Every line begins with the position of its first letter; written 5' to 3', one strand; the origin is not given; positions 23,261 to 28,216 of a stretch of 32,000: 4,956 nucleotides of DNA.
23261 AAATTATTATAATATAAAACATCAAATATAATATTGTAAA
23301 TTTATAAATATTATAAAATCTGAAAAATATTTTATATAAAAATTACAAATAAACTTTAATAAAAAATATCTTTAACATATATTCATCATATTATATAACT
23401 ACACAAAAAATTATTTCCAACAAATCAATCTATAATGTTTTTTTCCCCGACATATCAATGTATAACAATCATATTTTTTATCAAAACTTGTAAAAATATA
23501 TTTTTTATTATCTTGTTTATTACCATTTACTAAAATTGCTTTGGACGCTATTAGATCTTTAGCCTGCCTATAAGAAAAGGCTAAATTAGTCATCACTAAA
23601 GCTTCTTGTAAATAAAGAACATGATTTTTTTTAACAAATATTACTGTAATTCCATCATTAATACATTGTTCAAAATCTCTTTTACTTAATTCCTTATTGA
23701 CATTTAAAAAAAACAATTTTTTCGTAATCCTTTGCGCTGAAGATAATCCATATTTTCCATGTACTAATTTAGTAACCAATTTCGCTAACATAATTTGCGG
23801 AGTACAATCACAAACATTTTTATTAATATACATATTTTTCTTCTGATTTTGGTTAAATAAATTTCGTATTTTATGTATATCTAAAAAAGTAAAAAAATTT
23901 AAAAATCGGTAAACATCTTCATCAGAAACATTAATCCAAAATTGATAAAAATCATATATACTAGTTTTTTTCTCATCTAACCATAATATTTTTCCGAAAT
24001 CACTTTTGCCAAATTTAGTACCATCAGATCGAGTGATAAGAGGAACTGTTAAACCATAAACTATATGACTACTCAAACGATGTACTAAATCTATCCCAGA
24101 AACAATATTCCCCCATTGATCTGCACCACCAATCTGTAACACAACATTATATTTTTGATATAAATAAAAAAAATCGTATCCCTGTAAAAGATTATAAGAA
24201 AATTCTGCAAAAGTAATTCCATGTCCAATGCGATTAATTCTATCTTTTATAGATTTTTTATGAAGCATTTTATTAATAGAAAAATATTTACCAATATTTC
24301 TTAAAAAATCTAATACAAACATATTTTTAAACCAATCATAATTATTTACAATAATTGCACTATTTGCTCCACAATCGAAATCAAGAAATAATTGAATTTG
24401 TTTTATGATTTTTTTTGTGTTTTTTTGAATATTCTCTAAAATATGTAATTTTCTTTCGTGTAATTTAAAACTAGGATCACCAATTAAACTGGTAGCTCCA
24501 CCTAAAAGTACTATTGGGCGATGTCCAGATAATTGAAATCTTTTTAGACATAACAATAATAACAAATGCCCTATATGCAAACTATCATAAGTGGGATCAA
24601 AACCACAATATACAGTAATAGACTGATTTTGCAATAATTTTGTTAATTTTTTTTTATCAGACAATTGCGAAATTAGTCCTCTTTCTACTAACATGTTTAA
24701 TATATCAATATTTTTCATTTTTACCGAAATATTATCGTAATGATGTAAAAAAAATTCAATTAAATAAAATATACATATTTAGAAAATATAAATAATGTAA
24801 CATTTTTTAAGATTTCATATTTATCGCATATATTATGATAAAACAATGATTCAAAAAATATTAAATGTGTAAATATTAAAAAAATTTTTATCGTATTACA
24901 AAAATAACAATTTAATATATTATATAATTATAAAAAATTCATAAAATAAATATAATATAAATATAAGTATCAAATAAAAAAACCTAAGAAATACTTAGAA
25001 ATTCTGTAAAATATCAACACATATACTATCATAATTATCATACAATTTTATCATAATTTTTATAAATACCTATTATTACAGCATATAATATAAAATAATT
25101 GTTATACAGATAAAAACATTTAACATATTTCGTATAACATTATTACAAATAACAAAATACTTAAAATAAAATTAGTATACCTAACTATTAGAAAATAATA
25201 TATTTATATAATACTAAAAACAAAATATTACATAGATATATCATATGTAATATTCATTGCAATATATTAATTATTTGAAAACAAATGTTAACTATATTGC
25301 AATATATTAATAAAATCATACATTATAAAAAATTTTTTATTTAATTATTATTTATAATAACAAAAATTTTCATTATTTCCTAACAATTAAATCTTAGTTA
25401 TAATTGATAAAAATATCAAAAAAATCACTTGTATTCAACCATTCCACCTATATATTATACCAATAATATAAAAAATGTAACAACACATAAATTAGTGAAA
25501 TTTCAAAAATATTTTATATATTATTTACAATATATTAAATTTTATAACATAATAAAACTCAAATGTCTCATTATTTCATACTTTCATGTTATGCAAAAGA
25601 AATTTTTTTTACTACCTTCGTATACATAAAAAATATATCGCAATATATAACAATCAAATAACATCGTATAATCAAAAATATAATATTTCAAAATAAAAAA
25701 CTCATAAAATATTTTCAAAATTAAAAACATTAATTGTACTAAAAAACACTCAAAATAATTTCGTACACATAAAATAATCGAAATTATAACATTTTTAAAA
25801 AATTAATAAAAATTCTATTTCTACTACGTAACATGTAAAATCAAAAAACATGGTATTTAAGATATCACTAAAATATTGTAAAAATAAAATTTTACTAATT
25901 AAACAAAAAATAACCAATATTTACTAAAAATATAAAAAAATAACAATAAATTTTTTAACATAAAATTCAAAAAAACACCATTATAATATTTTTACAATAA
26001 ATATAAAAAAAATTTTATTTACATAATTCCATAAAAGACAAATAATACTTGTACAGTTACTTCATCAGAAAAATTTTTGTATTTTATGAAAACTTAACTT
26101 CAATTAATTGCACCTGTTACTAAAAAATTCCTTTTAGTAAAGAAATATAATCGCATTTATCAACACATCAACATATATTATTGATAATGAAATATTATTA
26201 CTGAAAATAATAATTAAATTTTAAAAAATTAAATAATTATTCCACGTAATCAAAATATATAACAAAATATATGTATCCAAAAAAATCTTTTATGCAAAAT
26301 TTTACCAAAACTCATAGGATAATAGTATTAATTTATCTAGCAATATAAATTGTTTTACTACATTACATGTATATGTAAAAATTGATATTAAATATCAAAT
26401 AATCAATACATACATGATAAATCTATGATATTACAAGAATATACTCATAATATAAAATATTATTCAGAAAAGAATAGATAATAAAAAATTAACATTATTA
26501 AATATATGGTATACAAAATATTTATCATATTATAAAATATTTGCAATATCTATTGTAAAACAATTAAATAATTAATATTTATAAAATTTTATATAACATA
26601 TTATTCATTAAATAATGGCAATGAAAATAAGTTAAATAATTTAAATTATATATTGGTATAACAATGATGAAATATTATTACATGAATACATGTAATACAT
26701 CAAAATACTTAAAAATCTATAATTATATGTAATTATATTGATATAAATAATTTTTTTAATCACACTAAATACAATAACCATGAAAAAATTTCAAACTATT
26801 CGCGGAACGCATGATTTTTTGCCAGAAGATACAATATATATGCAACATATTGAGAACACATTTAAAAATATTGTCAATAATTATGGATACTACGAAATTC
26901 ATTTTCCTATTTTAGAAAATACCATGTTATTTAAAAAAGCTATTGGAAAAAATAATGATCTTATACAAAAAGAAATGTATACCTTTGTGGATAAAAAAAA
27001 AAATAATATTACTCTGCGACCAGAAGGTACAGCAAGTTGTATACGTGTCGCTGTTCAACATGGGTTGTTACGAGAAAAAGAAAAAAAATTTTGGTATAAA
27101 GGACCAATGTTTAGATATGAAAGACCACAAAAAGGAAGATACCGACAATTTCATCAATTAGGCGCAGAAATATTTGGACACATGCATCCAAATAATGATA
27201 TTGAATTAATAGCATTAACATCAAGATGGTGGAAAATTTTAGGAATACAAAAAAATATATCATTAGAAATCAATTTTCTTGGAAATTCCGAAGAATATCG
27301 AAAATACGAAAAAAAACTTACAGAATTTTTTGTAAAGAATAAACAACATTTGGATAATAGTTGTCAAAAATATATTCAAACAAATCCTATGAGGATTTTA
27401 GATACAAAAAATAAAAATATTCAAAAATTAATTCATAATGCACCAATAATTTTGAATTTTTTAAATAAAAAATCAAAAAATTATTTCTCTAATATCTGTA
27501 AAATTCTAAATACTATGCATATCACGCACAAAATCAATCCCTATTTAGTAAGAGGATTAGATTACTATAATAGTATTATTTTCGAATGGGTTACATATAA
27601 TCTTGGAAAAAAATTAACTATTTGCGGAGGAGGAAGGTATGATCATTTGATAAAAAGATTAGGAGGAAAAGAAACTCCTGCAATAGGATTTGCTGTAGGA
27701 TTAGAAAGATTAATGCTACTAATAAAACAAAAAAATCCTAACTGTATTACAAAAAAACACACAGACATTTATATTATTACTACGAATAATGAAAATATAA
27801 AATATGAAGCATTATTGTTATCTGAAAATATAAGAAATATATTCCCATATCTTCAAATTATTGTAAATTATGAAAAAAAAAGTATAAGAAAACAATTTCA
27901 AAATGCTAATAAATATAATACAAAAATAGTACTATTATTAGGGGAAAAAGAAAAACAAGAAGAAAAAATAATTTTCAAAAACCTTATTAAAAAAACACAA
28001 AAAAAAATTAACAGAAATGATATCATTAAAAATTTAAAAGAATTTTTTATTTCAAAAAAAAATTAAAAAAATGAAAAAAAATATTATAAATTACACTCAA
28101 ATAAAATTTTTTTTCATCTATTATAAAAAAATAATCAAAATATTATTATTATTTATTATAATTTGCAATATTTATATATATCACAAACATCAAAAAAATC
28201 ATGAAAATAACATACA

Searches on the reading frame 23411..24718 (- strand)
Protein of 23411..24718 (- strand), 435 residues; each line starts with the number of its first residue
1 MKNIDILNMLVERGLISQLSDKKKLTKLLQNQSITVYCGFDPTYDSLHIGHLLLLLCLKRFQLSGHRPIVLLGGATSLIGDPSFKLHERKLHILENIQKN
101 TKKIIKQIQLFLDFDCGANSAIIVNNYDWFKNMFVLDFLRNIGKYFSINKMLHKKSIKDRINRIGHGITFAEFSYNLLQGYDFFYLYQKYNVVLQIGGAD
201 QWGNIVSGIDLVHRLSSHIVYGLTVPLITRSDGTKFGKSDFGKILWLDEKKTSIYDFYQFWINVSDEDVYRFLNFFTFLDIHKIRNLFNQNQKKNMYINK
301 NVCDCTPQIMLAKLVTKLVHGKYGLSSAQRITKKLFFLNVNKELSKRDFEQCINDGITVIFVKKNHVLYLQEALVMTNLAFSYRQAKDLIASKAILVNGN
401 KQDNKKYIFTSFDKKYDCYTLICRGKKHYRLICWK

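Call 29: search_protein_families(library=ncbifam, max_evalue=1e-10, proteins=[window:23411-24718:-])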
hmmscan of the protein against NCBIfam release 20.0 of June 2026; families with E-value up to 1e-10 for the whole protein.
window:23411-24718:- (435 aa): 1 family
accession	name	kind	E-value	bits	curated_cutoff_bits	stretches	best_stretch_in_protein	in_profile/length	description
TIGR00234.1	tyrS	equivalog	1.2e-110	370.4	113.8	1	2-435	2-406/406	tyrosine--tRNA ligase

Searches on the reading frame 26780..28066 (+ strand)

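Call 29: search_protein_families(library=ncbifam, max_evalue=1e-10, proteins=[window:26780-28066:+])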
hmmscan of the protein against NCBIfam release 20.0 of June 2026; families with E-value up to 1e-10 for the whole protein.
window:26780-28066:+ (428 aa): 18 families
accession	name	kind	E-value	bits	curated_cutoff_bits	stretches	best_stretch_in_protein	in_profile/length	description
TIGR00442.1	hisS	equivalog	2.2e-138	461.6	286.75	1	5-411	1-405/406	histidine--tRNA ligase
TIGR00443.1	hisZ_biosyn_reg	equivalog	9.6e-52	176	271.65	1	11-315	1-312/314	ATP phosphoribosyltransferase regulatory subunit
NF009085.0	PRK12420.1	equivalog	3.3e-39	135.4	540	2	234-414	244-421/426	histidine--tRNA ligase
NF008941.0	PRK12292.2-4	equivalog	2.8e-33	115.4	447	1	3-393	6-391/393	ATP phosphoribosyltransferase regulatory subunit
NF008942.0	PRK12292.2-5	equivalog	5.7e-33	114.2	643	2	229-418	240-426/434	ATP phosphoribosyltransferase regulatory subunit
NF008940.0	PRK12292.2-3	equivalog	1e-27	96.9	450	1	5-382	4-386/404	ATP phosphoribosyltransferase regulatory subunit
NF008953.0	PRK12295.1-6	equivalog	1.4e-27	96.7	384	2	24-157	15-142/384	ATP phosphoribosyltransferase regulatory subunit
NF008936.0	PRK12292.1-3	equivalog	5.9e-25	87.9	492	1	7-356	8-365/406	ATP phosphoribosyltransferase regulatory subunit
NF008939.0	PRK12292.2-1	equivalog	1.8e-22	79.7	335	1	4-341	3-346/391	ATP phosphoribosyltransferase regulatory subunit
NF008945.0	PRK12292.3-3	equivalog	2e-21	76.5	409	1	9-162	5-150/368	ATP phosphoribosyltransferase regulatory subunit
NF008938.0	PRK12292.1-6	equivalog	1.1e-19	70.7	833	1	7-157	9-154/420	ATP phosphoribosyltransferase regulatory subunit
NF009086.0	PRK12421.1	equivalog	3.7e-15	55.8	318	1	10-342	13-346/389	ATP phosphoribosyltransferase regulatory subunit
NF008935.0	PRK12292.1-1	equivalog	2.6e-14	53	350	1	10-319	10-321/382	ATP phosphoribosyltransferase regulatory subunit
NF008950.0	PRK12295.1-3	equivalog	1.7e-13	50.7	492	0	253-311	317-374/387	ATP phosphoribosyltransferase regulatory subunit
NF008943.0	PRK12292.3-1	equivalog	2.6e-13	49.8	690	0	8-167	28-178/403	ATP phosphoribosyltransferase regulatory subunit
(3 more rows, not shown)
